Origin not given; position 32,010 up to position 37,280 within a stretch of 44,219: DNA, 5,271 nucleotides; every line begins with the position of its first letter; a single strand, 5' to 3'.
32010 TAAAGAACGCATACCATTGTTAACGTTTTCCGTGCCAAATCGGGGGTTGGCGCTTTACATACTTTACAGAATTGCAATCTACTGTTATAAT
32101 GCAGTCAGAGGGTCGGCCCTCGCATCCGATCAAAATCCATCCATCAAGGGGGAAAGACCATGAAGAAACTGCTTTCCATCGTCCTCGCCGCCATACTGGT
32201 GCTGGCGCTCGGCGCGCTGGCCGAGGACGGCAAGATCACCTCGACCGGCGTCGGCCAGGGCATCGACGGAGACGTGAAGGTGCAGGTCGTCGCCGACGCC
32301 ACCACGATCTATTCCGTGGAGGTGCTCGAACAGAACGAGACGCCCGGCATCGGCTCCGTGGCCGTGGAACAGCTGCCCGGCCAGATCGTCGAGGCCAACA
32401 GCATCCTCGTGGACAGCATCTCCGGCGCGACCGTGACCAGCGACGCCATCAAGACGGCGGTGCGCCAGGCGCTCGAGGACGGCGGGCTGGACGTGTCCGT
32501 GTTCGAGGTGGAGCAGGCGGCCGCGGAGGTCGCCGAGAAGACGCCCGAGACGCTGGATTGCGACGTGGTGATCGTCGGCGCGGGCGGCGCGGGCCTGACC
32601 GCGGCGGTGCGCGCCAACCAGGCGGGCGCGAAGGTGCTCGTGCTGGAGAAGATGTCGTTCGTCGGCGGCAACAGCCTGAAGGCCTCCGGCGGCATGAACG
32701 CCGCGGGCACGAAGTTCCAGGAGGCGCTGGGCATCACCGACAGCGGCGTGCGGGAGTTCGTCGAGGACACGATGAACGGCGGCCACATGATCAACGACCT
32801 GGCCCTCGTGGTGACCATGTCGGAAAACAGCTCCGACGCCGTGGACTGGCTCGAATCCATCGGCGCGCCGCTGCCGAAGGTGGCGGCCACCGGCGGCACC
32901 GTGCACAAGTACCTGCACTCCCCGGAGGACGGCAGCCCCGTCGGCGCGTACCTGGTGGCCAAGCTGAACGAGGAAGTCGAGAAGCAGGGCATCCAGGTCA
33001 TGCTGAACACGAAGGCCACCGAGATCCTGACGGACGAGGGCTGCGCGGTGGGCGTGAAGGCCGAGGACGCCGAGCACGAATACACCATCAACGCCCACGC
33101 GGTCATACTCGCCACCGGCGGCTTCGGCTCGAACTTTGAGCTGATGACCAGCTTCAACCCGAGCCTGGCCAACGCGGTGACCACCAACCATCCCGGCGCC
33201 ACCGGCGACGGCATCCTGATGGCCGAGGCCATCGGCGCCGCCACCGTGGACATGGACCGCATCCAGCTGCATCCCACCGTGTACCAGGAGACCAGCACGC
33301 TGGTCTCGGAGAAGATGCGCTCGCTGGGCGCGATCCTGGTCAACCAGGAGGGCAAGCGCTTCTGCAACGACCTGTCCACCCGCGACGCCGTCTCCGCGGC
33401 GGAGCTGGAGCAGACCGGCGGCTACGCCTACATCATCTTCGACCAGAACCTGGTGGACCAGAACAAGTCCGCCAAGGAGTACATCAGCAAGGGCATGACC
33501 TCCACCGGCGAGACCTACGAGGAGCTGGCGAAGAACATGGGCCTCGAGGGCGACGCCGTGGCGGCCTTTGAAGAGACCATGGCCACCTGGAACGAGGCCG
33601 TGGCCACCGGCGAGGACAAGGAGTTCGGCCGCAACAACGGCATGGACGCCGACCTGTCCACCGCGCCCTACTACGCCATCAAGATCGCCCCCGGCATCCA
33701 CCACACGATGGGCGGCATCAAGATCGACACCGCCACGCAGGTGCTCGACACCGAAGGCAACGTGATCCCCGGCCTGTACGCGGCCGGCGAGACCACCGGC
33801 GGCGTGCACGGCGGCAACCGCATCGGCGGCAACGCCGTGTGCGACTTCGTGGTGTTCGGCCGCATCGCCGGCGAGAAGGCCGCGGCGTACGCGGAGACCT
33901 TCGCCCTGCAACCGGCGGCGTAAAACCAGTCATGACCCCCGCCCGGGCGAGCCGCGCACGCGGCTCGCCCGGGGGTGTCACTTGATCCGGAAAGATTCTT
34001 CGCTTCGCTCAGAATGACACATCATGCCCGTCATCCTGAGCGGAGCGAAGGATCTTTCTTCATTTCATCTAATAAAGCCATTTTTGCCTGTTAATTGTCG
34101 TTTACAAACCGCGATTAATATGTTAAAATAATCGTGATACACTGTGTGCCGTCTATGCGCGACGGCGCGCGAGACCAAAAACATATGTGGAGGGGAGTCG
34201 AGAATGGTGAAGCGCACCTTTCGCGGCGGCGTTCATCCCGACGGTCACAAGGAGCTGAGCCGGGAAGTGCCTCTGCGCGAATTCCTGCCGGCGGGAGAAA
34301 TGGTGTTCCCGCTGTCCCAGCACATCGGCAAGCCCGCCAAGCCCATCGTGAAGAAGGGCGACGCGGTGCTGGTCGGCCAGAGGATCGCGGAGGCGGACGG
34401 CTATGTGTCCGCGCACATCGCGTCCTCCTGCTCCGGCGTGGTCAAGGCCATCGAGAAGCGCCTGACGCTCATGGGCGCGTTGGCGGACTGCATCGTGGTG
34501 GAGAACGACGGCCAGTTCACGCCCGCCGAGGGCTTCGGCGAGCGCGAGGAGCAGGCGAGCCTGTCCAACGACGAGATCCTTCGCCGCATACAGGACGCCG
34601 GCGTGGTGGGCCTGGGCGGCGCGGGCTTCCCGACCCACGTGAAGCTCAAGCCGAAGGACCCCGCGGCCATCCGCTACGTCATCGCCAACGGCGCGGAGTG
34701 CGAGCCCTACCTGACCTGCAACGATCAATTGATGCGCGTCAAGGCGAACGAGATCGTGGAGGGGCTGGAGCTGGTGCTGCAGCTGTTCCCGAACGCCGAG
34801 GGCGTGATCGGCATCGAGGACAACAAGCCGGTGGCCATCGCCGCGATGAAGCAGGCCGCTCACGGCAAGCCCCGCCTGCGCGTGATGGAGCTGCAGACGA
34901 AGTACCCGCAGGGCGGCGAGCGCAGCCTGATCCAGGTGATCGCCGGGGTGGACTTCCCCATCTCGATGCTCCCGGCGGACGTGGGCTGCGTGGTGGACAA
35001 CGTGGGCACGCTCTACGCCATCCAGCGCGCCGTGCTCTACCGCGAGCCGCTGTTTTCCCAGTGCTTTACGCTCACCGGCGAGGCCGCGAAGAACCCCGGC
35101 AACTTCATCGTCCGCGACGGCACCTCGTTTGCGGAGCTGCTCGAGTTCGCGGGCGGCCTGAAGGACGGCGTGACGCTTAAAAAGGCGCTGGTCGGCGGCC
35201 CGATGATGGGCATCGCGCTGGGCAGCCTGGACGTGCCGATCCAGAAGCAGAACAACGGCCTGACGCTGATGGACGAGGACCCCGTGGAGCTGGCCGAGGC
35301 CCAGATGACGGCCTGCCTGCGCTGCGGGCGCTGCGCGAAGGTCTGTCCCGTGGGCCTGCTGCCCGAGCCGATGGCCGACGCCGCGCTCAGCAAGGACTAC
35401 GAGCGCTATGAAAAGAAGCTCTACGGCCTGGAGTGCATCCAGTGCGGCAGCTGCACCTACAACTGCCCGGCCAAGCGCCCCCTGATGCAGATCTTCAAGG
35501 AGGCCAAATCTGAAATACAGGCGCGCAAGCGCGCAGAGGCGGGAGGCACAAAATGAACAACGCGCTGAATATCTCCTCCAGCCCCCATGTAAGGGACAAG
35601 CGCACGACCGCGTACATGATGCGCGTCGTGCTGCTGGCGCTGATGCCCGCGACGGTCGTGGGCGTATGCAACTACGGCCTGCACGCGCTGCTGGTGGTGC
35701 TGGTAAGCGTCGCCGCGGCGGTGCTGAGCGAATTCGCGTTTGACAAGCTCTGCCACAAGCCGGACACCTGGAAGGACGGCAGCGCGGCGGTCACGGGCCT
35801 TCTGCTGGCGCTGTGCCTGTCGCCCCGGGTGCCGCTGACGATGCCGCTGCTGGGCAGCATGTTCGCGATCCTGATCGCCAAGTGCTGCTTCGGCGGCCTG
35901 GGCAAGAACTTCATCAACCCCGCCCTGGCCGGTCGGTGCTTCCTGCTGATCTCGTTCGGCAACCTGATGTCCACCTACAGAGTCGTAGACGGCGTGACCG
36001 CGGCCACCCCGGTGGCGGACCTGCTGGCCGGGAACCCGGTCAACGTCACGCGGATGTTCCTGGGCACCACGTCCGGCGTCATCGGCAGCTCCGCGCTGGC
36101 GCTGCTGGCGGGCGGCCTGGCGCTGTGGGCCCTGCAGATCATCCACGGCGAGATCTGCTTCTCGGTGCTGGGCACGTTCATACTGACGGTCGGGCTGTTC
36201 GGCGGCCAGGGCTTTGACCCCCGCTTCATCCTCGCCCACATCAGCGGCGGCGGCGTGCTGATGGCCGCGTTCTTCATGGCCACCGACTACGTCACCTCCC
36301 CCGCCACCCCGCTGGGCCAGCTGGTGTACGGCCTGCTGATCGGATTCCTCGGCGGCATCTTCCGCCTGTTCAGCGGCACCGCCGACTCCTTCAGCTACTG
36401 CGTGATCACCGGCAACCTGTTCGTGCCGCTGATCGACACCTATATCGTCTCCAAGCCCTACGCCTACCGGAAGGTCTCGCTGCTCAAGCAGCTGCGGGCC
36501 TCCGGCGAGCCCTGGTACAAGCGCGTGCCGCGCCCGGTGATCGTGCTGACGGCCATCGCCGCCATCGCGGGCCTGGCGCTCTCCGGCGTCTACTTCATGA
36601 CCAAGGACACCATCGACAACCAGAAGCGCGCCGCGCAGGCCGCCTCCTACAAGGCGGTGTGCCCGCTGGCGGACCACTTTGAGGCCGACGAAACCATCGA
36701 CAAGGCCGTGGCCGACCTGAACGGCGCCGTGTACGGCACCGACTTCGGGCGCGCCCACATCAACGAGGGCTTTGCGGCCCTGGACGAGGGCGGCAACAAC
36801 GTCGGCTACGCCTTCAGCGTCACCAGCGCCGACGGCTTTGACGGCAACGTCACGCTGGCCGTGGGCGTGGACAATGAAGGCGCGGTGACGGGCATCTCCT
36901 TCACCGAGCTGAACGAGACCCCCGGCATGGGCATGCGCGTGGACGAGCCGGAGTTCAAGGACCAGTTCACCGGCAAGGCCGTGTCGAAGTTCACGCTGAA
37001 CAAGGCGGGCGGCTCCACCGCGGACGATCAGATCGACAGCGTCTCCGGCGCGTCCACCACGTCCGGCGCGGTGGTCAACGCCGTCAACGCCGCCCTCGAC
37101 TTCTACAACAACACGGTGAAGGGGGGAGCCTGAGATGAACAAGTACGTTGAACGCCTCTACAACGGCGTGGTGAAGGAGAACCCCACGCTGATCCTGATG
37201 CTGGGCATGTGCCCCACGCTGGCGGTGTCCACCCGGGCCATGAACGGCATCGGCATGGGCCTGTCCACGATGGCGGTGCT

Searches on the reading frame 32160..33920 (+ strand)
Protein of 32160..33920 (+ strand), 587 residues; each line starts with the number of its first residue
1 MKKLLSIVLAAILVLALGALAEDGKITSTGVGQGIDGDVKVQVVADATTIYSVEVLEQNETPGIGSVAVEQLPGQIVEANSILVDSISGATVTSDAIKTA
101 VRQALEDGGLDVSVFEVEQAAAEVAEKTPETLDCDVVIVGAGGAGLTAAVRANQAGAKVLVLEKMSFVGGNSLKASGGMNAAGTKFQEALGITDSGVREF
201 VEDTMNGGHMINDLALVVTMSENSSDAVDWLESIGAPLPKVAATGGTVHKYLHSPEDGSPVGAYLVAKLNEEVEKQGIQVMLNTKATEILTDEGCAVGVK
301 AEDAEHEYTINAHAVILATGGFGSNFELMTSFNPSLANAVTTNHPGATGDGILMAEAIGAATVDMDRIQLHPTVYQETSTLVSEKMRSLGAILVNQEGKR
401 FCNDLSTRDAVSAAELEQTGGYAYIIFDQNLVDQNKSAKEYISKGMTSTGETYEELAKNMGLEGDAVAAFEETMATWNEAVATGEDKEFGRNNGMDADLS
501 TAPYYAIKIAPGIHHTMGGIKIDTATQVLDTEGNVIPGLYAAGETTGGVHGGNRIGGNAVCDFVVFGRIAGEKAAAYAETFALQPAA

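Call 7: search_protein_families(library=pfam, proteins=[window:32160-33920:+], max_evalue=0.001)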
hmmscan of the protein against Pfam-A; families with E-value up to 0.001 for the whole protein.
window:32160-33920:+ (587 aa): 12 families
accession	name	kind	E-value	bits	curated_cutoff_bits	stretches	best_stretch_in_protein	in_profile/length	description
PF00890.30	FAD_binding_2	-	8.1e-84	282.6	20.4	1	135-560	1-414/414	FAD binding domain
PF03486.20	HI0933_like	-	5.4e-17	62.5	50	1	135-545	2-219/244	HI0933-like protein Rossmann domain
PF04205.19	FMN_bind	-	4e-16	59.9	22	1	34-106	1-77/77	FMN-binding domain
PF01266.30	DAO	-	2.7e-15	57.2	27.9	1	135-326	1-209/353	FAD dependent oxidoreductase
PF12831.13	FAD_oxidored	-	1.7e-14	54.4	27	1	135-320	1-145/416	FAD dependent oxidoreductase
PF07992.20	Pyr_redox_2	-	7.9e-12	45.6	26.1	1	135-324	2-112/291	Pyridine nucleotide-disulphide oxidoreductase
PF01946.23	Thi4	-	5.3e-09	36.1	26.2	1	130-172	14-57/235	Thi4 family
PF13738.12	Pyr_redox_3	-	9.3e-08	32.1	30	1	137-167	1-32/305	Pyridine nucleotide-disulphide oxidoreductase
PF13450.12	NAD_binding_8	-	1.6e-07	32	21.9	1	138-172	1-35/68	NAD(P)-binding Rossmann-like domain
PF01494.25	FAD_binding_3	-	4.4e-07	29.9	22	1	133-321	1-159/349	FAD binding domain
PF01134.28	GIDA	-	1.1e-05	25.1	22.1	1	135-187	1-54/391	Glucose inhibited division protein A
PF00070.33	Pyr_redox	-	2.3e-05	25.2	22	0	266-301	43-79/82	Pyridine nucleotide-disulphide oxidoreductase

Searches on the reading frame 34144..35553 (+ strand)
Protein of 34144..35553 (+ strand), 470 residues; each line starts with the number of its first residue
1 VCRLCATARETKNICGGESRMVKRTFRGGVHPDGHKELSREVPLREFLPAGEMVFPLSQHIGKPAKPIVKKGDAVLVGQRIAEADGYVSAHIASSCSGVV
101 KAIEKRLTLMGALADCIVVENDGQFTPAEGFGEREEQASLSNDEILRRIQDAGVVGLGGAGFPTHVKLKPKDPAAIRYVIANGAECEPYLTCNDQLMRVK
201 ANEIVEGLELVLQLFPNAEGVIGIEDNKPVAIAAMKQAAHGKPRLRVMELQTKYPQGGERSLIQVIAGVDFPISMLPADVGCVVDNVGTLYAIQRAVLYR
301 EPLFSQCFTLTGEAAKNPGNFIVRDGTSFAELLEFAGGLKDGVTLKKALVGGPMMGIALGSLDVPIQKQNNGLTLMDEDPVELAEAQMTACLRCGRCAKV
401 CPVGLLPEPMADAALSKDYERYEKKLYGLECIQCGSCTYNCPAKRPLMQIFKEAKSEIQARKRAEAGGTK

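Call 7: search_protein_families(library=pfam, proteins=[window:34144-35553:+], max_evalue=0.001)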
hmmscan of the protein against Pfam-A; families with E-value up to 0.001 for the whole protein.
window:34144-35553:+ (470 aa): 15 families
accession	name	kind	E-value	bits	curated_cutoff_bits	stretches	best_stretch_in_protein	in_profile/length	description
PF01512.22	Complex1_51K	-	3.7e-50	170.1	31.2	1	149-294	1-149/150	Nuo51 FMN-binding domain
PF13375.12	RnfC_N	-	6.4e-35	119.7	25.6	1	25-124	2-101/101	RnfC Barrel sandwich hybrid domain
PF10531.15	SLBB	-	2.4e-11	43.7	27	1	308-358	2-55/55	SLBB domain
PF13183.11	Fer4_8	-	1.4e-08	35.6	27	1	388-444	2-67/68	4Fe-4S dicluster domain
PF13237.11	Fer4_10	-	4.9e-08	33.2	25.5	1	389-442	7-53/53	4Fe-4S dicluster domain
PF13534.11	Fer4_17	-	1.5e-07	32.3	22.2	0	384-405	39-60/61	4Fe-4S dicluster domain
PF13187.11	Fer4_9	-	1.7e-06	28.4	27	1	390-444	1-50/52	4Fe-4S dicluster domain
PF14697.11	Fer4_21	-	7.2e-06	26.5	35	0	377-403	27-53/59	4Fe-4S dicluster domain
PF12837.12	Fer4_6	-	1.3e-05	25.3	25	1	387-405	5-23/24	4Fe-4S binding domain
PF12838.12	Fer4_7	-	6.9e-05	23.7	27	1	391-443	2-50/52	4Fe-4S dicluster domain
PF17179.9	Fer4_22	-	8e-05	23.9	27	0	385-404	75-94/95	4Fe-4S dicluster domain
PF25160.1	LdpA_Fe-S-bd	-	0.00016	21.8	27.6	0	385-406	22-43/49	LdpA Fe-S cluster-binding domain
PF13484.11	Fer4_16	-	0.00017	22.7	30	1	391-443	2-65/66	4Fe-4S double cluster binding domain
PF00037.32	Fer4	-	0.00017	21.7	21.1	1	390-404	7-21/24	4Fe-4S binding domain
PF13746.11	Fer4_18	-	0.00044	20.9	27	0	384-405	54-75/114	4Fe-4S dicluster domain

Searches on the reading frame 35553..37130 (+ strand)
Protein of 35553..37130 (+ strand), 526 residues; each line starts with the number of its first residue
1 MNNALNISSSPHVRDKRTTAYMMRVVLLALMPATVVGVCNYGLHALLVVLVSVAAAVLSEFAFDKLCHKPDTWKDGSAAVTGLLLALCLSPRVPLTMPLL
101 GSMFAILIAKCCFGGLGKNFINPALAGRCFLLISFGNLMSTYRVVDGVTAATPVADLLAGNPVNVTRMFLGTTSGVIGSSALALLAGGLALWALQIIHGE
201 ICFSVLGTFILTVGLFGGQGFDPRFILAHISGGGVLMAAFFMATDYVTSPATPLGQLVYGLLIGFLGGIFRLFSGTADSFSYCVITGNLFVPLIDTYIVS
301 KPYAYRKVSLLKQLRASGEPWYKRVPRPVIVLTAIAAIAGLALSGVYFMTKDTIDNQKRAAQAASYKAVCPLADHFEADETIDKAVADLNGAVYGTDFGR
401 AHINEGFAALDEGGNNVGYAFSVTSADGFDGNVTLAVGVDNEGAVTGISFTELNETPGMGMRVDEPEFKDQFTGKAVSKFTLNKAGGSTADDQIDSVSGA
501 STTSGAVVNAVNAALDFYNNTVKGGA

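Call 7: search_protein_families(library=pfam, proteins=[window:35553-37130:+], max_evalue=0.001)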
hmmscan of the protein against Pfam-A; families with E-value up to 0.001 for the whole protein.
window:35553-37130:+ (526 aa): 2 families
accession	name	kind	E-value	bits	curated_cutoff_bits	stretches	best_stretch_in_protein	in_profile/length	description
PF03116.20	NQR2_RnfD_RnfE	-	2.7e-93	313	27.7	1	7-303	2-295/296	NQR2, RnfD, RnfE family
PF04205.19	FMN_bind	-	2.7e-17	63.6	22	1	428-516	1-77/77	FMN-binding domain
